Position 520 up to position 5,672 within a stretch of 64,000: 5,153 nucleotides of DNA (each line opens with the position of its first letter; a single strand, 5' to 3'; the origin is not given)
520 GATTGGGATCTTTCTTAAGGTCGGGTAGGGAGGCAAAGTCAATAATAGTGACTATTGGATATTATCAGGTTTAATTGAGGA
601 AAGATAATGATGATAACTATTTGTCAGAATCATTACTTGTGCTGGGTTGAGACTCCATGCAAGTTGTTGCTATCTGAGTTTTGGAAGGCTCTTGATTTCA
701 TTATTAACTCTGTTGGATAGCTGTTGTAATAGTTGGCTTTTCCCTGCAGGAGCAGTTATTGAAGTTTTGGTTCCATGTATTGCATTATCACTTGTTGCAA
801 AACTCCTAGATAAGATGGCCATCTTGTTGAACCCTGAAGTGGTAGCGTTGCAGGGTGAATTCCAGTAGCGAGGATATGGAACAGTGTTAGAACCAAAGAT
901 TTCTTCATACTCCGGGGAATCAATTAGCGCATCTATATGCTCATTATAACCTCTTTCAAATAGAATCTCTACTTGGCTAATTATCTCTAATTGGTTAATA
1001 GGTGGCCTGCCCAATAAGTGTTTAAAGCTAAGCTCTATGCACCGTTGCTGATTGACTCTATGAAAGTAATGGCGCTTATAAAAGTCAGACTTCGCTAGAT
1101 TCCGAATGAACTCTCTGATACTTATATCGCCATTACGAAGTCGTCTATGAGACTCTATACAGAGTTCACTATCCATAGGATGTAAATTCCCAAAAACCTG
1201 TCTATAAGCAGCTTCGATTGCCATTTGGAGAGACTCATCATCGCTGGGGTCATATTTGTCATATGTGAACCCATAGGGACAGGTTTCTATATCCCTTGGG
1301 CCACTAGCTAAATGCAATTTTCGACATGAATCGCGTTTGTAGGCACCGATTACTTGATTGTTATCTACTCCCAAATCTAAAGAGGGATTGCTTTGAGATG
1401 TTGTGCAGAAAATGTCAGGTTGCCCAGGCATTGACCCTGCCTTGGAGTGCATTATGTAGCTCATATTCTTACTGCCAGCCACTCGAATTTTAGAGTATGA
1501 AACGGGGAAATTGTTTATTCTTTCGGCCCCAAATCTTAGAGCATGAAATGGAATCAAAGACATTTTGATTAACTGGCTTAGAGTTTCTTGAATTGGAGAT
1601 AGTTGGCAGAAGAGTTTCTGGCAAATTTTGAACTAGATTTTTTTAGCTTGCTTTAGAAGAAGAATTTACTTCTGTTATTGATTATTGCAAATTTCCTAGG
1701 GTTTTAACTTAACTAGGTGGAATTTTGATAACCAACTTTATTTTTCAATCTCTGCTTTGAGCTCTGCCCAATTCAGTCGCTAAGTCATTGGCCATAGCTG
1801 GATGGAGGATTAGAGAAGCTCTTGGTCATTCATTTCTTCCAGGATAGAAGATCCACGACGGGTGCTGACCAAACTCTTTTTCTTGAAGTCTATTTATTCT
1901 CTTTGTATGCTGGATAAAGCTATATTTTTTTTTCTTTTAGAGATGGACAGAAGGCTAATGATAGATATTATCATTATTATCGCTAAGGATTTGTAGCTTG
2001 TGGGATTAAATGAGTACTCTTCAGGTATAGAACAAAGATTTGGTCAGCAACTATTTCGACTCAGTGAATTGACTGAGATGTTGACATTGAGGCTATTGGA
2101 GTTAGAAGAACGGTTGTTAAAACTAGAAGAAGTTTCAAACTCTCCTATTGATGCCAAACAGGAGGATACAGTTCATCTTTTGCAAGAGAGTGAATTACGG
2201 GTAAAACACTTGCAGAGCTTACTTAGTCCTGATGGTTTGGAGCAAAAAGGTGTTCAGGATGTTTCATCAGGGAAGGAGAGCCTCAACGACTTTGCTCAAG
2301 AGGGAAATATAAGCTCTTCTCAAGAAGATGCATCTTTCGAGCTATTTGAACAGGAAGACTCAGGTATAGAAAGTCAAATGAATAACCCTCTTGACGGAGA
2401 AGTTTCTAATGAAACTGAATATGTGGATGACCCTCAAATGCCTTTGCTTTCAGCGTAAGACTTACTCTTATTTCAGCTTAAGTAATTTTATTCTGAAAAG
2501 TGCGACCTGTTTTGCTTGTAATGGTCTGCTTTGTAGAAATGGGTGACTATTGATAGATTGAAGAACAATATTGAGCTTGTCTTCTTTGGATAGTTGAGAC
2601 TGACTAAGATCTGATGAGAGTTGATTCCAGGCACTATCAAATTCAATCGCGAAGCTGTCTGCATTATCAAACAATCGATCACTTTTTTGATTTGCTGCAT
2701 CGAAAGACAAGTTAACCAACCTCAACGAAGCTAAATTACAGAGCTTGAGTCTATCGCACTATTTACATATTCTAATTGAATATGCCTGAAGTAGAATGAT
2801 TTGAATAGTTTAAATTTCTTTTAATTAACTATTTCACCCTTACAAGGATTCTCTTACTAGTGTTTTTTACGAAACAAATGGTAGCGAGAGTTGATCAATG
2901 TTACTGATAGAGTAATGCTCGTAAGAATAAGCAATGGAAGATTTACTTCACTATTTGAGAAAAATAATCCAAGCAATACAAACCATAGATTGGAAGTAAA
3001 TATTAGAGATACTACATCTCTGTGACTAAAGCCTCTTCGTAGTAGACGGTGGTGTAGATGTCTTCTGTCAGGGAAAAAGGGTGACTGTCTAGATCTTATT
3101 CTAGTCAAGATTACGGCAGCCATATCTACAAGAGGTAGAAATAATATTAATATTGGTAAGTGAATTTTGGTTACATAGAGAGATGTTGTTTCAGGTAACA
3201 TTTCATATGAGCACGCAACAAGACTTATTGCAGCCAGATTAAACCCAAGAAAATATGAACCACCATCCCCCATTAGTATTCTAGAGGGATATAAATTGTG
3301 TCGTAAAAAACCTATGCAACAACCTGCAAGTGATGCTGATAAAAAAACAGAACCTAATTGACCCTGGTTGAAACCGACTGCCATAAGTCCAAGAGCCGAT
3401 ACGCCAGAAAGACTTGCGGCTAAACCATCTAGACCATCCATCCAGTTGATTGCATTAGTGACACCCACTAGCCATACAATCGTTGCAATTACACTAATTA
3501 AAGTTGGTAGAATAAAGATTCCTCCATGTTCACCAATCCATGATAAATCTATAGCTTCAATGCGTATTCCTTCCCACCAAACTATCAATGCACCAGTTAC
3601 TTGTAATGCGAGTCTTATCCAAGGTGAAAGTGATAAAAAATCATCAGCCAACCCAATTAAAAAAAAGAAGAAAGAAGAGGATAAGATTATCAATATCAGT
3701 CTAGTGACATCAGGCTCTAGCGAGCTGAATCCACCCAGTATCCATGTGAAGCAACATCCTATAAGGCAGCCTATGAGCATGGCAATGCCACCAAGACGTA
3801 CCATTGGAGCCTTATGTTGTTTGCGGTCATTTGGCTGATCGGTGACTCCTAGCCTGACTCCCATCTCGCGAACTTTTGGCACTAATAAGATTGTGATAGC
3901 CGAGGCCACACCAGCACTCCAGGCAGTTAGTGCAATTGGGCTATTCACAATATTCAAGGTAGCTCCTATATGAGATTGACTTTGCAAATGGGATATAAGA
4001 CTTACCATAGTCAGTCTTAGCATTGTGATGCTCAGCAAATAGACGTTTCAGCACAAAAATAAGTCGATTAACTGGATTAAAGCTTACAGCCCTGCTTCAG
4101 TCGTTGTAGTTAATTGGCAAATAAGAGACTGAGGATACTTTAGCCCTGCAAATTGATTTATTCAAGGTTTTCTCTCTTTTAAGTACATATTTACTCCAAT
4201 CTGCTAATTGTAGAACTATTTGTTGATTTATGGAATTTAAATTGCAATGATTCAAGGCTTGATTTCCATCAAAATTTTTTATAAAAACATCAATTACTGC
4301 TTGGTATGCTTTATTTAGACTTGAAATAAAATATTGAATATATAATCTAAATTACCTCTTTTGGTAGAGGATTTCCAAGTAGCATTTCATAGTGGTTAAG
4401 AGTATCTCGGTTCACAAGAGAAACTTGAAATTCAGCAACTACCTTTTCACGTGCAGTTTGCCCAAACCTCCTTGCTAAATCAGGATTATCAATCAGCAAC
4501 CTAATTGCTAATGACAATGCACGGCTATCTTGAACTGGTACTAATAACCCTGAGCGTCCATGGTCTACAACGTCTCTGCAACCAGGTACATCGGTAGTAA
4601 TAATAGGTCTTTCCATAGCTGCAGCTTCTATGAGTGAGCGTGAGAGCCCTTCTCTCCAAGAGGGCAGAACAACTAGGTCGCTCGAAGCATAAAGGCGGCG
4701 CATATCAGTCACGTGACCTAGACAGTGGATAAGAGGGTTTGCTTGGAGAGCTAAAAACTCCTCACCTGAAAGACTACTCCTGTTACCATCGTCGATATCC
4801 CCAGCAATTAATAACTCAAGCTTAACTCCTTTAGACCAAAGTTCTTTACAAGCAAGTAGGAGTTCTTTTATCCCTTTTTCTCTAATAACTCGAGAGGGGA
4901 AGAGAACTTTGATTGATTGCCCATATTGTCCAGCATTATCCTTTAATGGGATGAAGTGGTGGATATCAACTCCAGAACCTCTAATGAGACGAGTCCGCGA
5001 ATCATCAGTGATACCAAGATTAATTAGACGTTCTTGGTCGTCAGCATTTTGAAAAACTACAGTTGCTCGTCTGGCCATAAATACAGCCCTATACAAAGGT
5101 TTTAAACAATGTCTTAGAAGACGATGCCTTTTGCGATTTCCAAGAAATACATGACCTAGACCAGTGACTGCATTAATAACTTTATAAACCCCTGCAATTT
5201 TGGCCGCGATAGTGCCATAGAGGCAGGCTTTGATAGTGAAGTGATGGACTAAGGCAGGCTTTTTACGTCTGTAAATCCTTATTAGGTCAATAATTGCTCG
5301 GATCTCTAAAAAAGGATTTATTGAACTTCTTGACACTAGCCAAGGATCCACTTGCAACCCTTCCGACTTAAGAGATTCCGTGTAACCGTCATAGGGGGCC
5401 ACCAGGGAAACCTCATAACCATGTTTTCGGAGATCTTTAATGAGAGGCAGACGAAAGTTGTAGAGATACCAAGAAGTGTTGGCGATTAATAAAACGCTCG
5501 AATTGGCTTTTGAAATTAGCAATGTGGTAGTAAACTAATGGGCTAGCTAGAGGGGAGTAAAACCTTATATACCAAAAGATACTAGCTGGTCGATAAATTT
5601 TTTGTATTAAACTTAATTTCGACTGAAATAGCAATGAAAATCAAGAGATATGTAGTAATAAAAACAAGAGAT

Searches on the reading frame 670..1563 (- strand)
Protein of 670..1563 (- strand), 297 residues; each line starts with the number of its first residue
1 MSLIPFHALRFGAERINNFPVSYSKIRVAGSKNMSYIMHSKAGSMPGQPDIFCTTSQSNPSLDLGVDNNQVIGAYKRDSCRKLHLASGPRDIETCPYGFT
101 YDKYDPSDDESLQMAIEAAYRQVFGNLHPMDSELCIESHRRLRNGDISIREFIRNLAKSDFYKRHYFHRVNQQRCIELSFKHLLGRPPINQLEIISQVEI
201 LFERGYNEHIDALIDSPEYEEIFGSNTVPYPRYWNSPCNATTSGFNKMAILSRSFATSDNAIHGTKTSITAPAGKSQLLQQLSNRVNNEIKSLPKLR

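Call 13: search_protein_families(library=pfam, proteins=[window:670-1563:-], max_evalue=0.0001)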
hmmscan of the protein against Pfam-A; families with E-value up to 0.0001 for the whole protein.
window:670-1563:- (297 aa): 1 family
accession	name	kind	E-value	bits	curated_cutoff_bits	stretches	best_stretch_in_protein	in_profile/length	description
PF00427.26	PBS_linker_poly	-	1.6e-44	151.4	28.7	1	108-232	2-126/126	Phycobilisome Linker polypeptide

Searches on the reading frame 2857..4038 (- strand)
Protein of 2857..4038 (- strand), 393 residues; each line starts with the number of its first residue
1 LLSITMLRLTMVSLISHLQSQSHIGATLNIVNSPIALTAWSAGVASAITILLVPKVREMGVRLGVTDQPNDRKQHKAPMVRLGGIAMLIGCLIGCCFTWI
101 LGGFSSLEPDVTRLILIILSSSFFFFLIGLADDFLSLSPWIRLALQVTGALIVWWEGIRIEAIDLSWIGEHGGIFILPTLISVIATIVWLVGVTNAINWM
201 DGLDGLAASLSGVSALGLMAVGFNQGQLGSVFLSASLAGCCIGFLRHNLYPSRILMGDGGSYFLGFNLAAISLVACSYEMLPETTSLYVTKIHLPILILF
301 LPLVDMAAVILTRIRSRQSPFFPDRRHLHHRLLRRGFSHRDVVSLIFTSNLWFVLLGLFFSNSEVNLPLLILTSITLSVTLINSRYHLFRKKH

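Call 13: search_protein_families(library=pfam, proteins=[window:2857-4038:-], max_evalue=0.0001)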
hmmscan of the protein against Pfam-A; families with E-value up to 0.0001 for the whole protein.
window:2857-4038:- (393 aa): 1 family
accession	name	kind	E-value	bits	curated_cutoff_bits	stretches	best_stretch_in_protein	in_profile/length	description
PF00953.26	Glycos_transf_4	-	9.2e-36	123.7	27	1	116-274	2-158/160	Glycosyl transferase family 4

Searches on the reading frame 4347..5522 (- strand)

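Call 13: search_protein_families(library=pfam, proteins=[window:4347-5522:-], max_evalue=0.0001)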
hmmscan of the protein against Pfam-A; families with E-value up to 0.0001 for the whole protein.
window:4347-5522:- (391 aa): 7 families
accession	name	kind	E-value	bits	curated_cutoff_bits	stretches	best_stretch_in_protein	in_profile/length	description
PF00534.26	Glycos_transf_1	-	1.6e-31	109.6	26.4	1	198-359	10-171/172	Glycosyl transferases group 1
PF13692.12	Glyco_trans_1_4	-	2.2e-29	103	27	1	205-346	3-142/142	Glycosyl transferases group 1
PF13477.12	Glyco_trans_4_2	-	5.2e-18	66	23.4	1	10-141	2-126/139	Glycosyl transferase 4-like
PF13579.12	Glyco_trans_4_4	-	4e-08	34.2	29.7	1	27-178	10-153/158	Glycosyl transferase 4-like domain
PF13524.12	Glyco_trans_1_2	-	8.1e-08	32.8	25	1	264-366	28-134/144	Glycosyl transferase-like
PF13439.12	Glyco_transf_4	-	3.2e-06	27.7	28.5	1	27-180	11-162/170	Glycosyltransferase Family 4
PF20706.3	GT4-conflict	-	8.6e-05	22.1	26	0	200-322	194-323/385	Family 4 Glycosyltransferase in conflict systems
